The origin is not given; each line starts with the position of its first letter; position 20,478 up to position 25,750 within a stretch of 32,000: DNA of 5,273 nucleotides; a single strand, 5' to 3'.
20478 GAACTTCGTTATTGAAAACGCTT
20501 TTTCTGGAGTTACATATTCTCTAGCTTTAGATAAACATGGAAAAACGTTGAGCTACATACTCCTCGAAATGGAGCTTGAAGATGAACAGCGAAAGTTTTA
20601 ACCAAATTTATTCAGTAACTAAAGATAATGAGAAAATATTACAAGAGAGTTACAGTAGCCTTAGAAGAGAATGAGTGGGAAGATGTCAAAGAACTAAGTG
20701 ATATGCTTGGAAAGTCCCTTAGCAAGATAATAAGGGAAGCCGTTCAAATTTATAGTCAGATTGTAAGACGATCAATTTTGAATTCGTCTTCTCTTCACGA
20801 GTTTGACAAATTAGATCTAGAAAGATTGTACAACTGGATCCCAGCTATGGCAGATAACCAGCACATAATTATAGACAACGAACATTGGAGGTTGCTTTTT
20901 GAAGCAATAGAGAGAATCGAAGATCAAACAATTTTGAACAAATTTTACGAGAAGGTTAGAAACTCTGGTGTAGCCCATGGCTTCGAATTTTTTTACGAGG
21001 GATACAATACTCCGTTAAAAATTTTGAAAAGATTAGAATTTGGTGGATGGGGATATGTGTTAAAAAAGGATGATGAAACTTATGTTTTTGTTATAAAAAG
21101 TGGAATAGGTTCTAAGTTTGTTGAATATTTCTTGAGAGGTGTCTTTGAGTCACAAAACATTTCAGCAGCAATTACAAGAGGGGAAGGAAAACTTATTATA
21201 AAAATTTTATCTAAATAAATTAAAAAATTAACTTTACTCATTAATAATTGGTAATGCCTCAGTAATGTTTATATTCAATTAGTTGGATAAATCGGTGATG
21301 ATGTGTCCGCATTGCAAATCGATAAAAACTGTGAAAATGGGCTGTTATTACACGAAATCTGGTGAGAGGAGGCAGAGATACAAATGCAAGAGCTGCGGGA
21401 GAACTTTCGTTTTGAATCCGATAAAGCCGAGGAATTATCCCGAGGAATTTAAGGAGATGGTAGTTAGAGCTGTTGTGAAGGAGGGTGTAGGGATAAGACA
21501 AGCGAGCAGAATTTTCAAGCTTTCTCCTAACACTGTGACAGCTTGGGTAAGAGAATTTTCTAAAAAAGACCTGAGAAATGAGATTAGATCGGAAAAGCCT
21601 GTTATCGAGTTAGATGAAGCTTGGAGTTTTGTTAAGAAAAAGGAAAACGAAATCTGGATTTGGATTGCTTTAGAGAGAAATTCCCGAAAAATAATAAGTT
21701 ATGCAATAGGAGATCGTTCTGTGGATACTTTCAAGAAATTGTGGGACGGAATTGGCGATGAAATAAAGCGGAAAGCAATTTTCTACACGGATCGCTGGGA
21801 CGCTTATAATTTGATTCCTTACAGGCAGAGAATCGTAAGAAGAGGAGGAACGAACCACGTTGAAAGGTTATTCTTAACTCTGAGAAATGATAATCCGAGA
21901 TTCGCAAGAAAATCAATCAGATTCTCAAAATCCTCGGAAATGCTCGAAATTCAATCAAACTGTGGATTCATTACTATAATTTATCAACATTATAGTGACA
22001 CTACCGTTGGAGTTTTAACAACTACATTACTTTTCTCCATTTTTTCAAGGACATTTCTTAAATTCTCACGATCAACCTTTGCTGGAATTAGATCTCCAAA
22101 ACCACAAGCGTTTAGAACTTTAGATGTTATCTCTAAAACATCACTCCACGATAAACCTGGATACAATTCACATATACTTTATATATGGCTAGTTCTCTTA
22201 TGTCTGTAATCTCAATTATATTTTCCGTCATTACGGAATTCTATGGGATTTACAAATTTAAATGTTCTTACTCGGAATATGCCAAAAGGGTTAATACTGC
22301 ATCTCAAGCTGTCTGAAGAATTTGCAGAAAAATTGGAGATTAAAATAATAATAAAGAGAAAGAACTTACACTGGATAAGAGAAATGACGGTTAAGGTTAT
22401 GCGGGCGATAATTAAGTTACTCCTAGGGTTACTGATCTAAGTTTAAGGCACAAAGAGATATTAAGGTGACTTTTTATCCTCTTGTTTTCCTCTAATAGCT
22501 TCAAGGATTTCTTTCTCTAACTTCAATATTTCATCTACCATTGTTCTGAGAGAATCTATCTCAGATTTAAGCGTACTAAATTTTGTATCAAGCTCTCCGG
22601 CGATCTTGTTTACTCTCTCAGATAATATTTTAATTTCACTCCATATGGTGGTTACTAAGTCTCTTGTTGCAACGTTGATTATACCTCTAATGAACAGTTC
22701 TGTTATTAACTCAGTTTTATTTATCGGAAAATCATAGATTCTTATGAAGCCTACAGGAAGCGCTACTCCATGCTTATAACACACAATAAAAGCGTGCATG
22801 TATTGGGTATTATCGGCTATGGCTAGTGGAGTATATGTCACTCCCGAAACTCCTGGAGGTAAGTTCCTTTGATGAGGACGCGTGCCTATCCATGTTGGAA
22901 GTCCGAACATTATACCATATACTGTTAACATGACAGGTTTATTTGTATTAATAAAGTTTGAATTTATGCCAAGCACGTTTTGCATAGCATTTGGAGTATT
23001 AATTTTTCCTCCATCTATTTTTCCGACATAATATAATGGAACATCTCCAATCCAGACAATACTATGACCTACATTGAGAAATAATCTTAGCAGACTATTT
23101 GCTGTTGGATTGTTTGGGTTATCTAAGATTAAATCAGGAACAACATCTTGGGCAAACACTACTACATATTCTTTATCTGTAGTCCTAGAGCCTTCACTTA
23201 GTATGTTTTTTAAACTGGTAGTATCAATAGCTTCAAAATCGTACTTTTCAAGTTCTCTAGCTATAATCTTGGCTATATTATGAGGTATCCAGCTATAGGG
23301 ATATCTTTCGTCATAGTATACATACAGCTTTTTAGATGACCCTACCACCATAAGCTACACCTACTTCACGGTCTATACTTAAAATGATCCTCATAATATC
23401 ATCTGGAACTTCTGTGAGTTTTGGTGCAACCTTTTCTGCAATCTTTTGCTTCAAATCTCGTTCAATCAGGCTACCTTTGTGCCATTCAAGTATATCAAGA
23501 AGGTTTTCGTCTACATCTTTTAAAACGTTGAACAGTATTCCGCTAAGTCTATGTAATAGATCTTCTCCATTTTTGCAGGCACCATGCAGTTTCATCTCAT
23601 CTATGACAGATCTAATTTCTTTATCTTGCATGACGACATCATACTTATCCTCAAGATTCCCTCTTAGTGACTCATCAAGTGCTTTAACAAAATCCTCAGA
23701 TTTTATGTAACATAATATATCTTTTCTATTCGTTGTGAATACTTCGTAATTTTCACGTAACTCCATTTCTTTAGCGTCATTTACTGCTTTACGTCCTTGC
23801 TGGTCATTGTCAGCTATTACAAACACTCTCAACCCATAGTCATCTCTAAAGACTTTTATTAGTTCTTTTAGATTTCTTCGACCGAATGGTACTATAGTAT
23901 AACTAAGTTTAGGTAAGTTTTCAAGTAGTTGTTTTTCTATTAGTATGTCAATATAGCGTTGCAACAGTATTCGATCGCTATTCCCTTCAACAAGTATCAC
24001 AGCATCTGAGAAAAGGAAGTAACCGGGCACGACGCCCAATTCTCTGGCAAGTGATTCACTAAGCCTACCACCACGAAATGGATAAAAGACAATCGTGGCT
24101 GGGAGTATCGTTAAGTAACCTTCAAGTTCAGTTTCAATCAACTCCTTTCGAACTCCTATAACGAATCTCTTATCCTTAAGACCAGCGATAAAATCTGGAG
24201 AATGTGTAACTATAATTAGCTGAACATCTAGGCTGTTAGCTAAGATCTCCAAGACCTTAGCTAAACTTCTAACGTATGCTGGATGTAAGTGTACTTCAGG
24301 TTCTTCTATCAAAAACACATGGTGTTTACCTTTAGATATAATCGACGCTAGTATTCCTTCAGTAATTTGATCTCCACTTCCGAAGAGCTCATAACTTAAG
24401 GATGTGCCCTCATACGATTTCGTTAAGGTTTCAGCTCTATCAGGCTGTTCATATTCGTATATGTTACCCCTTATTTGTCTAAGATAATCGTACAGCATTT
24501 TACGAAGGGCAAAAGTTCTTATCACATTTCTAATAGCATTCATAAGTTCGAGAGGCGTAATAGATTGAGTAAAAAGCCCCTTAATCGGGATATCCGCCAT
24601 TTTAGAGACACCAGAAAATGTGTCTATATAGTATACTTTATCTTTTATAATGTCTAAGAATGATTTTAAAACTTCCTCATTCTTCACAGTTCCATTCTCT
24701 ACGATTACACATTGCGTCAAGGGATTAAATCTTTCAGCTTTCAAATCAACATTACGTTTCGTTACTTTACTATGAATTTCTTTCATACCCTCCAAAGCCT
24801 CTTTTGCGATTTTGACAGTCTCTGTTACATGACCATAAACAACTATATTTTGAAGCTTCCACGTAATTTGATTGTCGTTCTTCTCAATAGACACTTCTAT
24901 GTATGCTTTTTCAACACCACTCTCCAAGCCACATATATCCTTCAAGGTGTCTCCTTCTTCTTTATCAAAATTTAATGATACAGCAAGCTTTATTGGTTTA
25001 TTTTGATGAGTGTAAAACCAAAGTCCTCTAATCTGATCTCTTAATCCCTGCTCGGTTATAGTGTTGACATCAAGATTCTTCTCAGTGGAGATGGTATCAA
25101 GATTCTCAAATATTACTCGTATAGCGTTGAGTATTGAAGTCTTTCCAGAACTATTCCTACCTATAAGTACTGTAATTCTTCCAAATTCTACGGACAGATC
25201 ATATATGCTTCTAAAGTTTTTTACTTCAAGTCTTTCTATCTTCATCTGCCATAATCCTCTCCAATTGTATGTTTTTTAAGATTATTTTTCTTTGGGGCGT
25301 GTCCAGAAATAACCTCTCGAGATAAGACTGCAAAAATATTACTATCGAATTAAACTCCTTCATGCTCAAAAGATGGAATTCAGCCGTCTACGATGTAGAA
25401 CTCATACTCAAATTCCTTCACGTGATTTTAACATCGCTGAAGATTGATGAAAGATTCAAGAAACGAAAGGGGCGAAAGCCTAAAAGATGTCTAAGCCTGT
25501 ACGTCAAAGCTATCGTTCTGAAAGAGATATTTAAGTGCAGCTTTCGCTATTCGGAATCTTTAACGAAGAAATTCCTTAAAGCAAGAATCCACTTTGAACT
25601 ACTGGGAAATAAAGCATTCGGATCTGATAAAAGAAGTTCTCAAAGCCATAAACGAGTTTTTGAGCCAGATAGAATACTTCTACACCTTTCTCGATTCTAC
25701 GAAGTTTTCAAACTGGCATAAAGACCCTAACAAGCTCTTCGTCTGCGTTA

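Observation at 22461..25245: Candidate new two-gene defence module: fused OLD-family ATPase-Toprim nuclease coupled to an unrecognisable 296-aa coiled-coil protein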

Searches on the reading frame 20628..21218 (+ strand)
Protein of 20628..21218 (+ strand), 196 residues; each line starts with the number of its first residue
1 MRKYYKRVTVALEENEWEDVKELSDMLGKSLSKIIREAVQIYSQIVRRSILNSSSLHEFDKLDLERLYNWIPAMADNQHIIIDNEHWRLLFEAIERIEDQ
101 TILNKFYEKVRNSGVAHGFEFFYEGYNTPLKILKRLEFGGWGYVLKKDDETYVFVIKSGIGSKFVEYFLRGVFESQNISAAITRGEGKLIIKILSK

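Call 40: search_protein_families(library=pfam, proteins=[window:20628-21218:+], max_evalue=0.01)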
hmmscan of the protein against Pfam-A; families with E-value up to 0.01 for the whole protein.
window:20628-21218:+ (196 aa): 1 family
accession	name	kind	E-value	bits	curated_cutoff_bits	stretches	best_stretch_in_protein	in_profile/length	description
PF01402.27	RHH_1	-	9.2e-06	25.9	20.5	1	7-40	1-34/39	Ribbon-helix-helix protein, copG family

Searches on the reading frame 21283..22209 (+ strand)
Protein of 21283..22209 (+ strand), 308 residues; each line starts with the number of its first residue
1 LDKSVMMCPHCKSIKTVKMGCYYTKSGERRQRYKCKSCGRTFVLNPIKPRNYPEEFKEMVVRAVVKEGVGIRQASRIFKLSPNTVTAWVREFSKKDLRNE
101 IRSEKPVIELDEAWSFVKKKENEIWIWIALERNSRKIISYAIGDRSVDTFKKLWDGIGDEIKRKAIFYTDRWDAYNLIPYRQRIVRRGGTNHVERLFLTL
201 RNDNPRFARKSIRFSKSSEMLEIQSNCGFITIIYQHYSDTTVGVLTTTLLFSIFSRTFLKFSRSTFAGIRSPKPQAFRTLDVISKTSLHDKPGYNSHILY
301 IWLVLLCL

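Call 40: search_protein_families(library=pfam, proteins=[window:21283-22209:+], max_evalue=0.01)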
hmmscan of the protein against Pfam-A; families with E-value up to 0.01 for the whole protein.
window:21283-22209:+ (308 aa): 9 families
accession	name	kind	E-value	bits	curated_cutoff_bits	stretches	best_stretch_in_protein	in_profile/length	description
PF03400.19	DDE_Tnp_IS1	-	2.3e-17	64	24.1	1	108-222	5-118/131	IS1 transposase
PF01527.26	HTH_Tnp_1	-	1.9e-06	28.4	24.1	1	48-102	3-57/75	Transposase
PF03050.20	DDE_Tnp_IS66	-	4.1e-05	23.6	23.1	1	79-210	36-174/284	Transposase IS66 family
PF02701.20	Zn_ribbon_Dof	-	0.00011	22.7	26.6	1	5-41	3-37/59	Dof domain, zinc finger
PF13518.12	HTH_28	-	0.00048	20.6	25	1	60-92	5-36/52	Helix-turn-helix domain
PF13542.12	HTH_Tnp_ISL3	-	0.0031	17.4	27.4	0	52-91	12-49/51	Helix-turn-helix domain of transposase family ISL3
PF09723.15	Zn_ribbon_8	-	0.0033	17.8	34.4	0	33-42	6-15/41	Zinc ribbon domain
PF13384.12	HTH_23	-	0.0037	17.5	24.6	0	65-94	14-43/50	Homeodomain-like domain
PF22289.1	DmmA-like_C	-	0.0074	16.7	27.4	0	21-42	7-28/44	Dimethylamine monooxygenase subunit DmmA-like, C-terminal domain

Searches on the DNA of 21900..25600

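Call 86: search_rna_families(source=window, start=21900, end=25600, threshold=evalue, max_evalue=1)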
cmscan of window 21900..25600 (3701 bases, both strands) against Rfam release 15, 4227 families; matches with E-value up to 1: 0.
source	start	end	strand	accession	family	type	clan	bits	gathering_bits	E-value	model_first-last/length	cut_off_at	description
